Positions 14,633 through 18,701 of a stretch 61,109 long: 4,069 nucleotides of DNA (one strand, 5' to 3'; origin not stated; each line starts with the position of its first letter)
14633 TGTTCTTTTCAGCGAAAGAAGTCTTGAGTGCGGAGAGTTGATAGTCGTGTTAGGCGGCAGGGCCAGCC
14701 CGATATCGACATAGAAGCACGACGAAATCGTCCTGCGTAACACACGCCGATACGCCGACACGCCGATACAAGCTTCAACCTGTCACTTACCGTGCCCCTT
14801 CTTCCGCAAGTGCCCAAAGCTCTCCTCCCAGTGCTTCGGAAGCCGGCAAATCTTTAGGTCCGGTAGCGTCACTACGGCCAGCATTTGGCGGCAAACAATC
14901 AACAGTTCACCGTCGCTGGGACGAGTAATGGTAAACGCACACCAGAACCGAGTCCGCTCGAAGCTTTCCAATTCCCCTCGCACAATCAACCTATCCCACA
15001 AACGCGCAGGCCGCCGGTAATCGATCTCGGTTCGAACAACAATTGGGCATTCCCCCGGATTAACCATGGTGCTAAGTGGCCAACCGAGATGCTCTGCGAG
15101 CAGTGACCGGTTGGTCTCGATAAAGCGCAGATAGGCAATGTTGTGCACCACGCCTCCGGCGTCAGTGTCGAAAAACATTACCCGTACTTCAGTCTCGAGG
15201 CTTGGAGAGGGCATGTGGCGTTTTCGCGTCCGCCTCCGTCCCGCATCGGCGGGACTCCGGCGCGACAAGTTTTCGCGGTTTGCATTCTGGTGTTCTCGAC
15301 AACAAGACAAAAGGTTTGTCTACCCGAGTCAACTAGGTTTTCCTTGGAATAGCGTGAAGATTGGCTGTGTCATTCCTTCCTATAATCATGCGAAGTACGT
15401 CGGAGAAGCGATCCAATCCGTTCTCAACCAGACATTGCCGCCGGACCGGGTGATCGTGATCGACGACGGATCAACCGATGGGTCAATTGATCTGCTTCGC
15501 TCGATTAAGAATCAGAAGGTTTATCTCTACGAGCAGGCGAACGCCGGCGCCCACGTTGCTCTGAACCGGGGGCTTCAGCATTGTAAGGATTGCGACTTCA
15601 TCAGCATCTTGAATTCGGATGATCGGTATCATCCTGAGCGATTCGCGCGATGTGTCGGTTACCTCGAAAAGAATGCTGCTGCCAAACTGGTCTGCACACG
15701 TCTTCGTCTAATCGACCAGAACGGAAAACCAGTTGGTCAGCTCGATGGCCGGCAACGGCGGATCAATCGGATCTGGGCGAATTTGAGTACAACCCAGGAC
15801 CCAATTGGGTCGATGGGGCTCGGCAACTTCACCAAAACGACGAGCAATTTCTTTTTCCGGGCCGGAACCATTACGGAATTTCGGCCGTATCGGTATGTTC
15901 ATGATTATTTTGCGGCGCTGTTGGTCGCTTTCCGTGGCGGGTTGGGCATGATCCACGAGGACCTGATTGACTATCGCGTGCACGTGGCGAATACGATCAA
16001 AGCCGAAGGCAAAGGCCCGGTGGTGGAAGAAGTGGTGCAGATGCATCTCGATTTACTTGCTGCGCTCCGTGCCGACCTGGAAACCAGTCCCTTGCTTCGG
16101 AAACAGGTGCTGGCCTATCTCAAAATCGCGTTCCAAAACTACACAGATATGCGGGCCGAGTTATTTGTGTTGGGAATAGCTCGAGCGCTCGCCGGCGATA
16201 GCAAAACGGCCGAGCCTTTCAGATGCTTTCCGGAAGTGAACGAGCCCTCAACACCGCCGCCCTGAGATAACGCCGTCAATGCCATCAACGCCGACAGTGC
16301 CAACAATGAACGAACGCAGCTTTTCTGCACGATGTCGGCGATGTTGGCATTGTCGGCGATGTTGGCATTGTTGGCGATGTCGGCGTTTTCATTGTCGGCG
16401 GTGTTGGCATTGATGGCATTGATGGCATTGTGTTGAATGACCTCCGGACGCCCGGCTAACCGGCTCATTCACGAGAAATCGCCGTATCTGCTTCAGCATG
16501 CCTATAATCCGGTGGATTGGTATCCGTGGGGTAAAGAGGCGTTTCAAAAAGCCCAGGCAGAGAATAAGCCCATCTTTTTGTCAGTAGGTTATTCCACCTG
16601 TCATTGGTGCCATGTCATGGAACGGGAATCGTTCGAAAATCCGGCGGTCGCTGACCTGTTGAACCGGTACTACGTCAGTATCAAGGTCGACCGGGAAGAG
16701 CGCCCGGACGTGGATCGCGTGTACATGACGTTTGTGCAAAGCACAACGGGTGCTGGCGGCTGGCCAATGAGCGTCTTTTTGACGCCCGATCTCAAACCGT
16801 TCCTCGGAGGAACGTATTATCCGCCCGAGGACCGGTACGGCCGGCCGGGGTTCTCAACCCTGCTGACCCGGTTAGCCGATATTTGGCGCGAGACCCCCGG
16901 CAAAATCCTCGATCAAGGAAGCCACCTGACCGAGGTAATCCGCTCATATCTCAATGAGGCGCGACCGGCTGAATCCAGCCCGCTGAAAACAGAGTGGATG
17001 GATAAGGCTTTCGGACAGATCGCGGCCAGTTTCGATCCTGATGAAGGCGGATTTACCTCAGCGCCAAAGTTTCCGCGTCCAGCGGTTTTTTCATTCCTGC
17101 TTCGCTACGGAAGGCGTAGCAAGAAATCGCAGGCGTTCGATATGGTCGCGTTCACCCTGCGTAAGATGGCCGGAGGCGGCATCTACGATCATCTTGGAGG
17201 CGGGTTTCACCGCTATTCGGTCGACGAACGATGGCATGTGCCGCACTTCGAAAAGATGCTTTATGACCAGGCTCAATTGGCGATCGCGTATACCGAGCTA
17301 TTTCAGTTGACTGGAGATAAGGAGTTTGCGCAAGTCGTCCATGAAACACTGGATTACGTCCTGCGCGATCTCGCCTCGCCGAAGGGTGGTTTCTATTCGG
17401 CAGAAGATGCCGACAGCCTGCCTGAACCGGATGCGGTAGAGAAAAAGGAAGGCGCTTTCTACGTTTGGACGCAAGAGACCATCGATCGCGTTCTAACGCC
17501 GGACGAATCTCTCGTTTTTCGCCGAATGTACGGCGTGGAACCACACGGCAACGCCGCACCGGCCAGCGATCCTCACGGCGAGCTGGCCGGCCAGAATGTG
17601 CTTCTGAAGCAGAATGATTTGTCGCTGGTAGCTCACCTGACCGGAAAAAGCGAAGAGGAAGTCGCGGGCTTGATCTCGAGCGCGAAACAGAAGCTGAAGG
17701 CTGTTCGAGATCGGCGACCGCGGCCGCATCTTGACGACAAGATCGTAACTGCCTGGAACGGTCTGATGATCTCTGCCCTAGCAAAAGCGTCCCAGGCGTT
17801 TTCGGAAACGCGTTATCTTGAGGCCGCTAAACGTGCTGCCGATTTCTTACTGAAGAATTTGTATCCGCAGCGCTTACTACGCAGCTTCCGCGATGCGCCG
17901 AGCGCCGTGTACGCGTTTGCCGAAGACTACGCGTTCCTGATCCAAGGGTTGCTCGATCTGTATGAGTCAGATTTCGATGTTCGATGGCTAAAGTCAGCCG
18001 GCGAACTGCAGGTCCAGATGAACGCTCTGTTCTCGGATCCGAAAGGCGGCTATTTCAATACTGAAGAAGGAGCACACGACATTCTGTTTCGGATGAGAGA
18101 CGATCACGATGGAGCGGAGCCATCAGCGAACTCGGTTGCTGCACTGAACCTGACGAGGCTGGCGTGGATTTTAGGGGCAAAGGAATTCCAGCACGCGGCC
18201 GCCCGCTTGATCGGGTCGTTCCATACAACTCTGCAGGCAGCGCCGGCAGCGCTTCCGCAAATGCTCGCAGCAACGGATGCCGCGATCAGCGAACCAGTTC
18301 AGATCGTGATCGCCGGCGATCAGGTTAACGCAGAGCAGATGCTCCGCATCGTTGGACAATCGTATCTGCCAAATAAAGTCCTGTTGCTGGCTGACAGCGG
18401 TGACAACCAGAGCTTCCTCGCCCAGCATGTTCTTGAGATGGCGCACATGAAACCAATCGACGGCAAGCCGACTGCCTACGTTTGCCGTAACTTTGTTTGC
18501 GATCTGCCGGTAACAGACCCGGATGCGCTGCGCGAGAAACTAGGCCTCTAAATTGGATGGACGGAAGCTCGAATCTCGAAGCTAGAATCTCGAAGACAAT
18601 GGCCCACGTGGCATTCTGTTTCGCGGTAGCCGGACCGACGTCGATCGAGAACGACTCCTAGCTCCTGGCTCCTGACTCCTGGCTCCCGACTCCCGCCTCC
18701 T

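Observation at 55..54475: Degenerate 6-9-nt word arrays occupy most intergenic spacers and recur as dispersed families and inverted pairs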

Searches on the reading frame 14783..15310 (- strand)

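Call 19: search_protein_families(library=pfam, proteins=[window:14783-15310:-])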
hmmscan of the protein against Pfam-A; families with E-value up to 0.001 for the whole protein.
window:14783-15310:- (175 aa): 2 families
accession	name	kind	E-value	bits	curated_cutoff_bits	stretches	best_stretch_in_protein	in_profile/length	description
PF13279.12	4HBT_2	-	2e-15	57.7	25.5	1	48-160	5-117/122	Thioesterase-like superfamily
PF03061.28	4HBT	-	2.7e-09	37.6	20.6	1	52-135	1-77/79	Thioesterase superfamily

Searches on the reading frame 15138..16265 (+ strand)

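Call 20: search_protein_families(library=pfam, proteins=[window:15138-16265:+])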
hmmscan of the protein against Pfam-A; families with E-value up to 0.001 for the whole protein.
window:15138-16265:+ (375 aa): 3 families
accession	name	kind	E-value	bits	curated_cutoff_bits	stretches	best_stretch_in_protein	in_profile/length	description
PF00535.33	Glycos_transf_2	-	7.4e-26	91.5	23.3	1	78-200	3-127/168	Glycosyl transferase family 2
PF13641.12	Glyco_tranf_2_3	-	1.1e-10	42.4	27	1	77-198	5-131/230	Glycosyltransferase like family 2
PF10111.15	Glyco_tranf_2_2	-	2.1e-08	34.5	27.3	1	78-203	3-138/276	Glycosyltransferase like family 2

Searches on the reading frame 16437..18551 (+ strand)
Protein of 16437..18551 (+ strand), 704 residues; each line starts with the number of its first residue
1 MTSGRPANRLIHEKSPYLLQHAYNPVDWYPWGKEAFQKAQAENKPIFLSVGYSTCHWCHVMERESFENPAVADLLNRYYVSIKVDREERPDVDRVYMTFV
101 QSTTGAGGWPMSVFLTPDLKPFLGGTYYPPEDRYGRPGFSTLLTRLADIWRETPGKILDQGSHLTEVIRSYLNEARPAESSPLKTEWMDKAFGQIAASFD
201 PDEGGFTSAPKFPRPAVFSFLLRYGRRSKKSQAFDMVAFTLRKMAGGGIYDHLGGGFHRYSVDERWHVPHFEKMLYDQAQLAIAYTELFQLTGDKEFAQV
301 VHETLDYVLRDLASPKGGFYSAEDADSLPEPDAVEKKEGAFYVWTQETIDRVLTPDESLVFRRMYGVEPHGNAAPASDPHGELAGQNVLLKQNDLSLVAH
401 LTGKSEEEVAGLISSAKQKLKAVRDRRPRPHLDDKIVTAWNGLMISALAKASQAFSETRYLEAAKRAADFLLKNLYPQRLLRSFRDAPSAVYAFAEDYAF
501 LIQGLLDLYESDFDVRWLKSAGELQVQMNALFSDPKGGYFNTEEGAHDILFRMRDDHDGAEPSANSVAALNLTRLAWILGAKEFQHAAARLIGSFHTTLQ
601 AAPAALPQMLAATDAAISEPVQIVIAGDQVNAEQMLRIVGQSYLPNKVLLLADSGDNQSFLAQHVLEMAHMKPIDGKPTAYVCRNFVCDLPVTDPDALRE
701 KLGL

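Call 10: find_encoding_contigs(protein=window:16437-18551:+, flank=10000, max_places=6)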
Protein window:16437-18551:+ (704 aa): 1 contig read that carries it; 1 place shown.
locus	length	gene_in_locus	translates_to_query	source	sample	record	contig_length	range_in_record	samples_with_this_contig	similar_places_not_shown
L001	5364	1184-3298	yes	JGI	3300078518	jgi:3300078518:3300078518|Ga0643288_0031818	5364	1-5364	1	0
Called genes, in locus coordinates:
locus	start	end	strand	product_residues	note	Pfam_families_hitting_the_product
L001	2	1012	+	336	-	?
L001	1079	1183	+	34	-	-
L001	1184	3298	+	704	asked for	PF03190:Thioredox_DsbH, PF13098:Thioredoxin_2 (weak), PF13899:Thioredoxin_7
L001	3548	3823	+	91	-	-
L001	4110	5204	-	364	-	PF01168:Ala_racemase_N, PF00842:Ala_racemase_C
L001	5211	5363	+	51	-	?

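Call 15: find_related_loci(query=window:16437-18551:+, collection=genome_contigs, flank=10000)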
Query window:16437-18551:+ (704 aa) in genome_contigs; peptide patterns used: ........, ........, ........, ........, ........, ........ (x = any residue, [..] = any of these).
600 stretches matched a pattern (row limit reached: there are more); 600 encode a relative of the query (tblastn E <= 1e-3); the best 80 are kept; 80 distinct loci.
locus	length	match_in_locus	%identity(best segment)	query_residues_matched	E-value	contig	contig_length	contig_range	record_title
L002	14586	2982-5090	52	8-703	0e+0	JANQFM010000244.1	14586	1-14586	MAG: Acidobacteria bacterium isolate PL23a_bin.88 k99_5787274, whole genome shotgun sequence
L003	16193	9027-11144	51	6-702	0e+0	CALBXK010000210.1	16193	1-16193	MAG TPA_asm: uncultured Spartobacteria bacterium isolate ERR2206771_bin.61_CONCOCT_v1.1_MAG genome assembly, contig: ERZ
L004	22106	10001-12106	50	8-702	0e+0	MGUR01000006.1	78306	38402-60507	MAG: Elusimicrobia bacterium RIFCSPLOWO2_01_FULL_59_12 rifcsplowo2_01_scaffold_11183, whole genome shotgun sequence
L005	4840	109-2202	50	8-700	0e+0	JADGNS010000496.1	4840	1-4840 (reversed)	MAG: Candidatus Solibacter sp. isolate Chersky.14_27 contig-100_9297, whole genome shotgun sequence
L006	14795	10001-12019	50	8-698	0e+0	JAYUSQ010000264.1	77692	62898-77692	MAG: Acidobacteriota bacterium isolate GL117_UP_metabat_70 GL117_UP_metabat_70_263, whole genome shotgun sequence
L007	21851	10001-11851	56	2-623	0e+0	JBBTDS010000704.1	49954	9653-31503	MAG: Acidobacteriota bacterium isolate H43-bin212_1 H43_bin212_1_000000000704, whole genome shotgun sequence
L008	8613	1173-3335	48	2-703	0e+0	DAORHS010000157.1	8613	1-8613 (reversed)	MAG TPA_asm: Prosthecobacter sp. isolate AMR_MDS_5598 NODE_1594_length_8613_cov_6.135663, whole genome shotgun sequence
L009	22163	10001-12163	50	7-703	0e+0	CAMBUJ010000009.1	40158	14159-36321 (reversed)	MAG: Opitutus sp. GAS368 isolate MoE-23oct19-86 genome assembly, contig: MoE-23oct19-C716, whole genome shotgun sequence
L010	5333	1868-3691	54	8-624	0e+0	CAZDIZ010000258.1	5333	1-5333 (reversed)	MAG TPA_asm: uncultured Solibacteraceae bacterium isolate binchicken_co20_389 genome assembly, contig: NODE_27340_length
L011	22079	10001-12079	48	8-694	0e+0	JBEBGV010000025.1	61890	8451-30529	MAG: Vicinamibacterales bacterium isolate ATF_5 NODE_106_length_61890_cov_6.072308, whole genome shotgun sequence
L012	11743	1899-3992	53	7-702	0e+0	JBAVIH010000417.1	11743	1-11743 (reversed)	MAG: Bryobacteraceae bacterium isolate MFD02961_ilm_asm_bin25 k127_312547, whole genome shotgun sequence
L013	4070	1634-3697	47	7-702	0e+0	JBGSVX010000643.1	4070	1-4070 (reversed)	MAG: Terrimicrobiaceae bacterium isolate JTS-AC467 k141_977134, whole genome shotgun sequence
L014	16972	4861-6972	48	8-703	0e+0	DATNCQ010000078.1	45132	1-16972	MAG TPA_asm: Vicinamibacterales bacterium isolate SMAG_U11218 k141_95853, whole genome shotgun sequence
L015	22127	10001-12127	53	8-703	0e+0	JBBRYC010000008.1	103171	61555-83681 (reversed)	MAG: Chthoniobacterales bacterium isolate La5_metabat2.013 La5_metabat2.013_K_3326638_L_103171_cov_15.9840, whole genome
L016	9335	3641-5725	46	8-702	0e+0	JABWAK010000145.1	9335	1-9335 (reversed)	MAG: Bacteroidetes bacterium isolate MAG_2 scaffold_8976, whole genome shotgun sequence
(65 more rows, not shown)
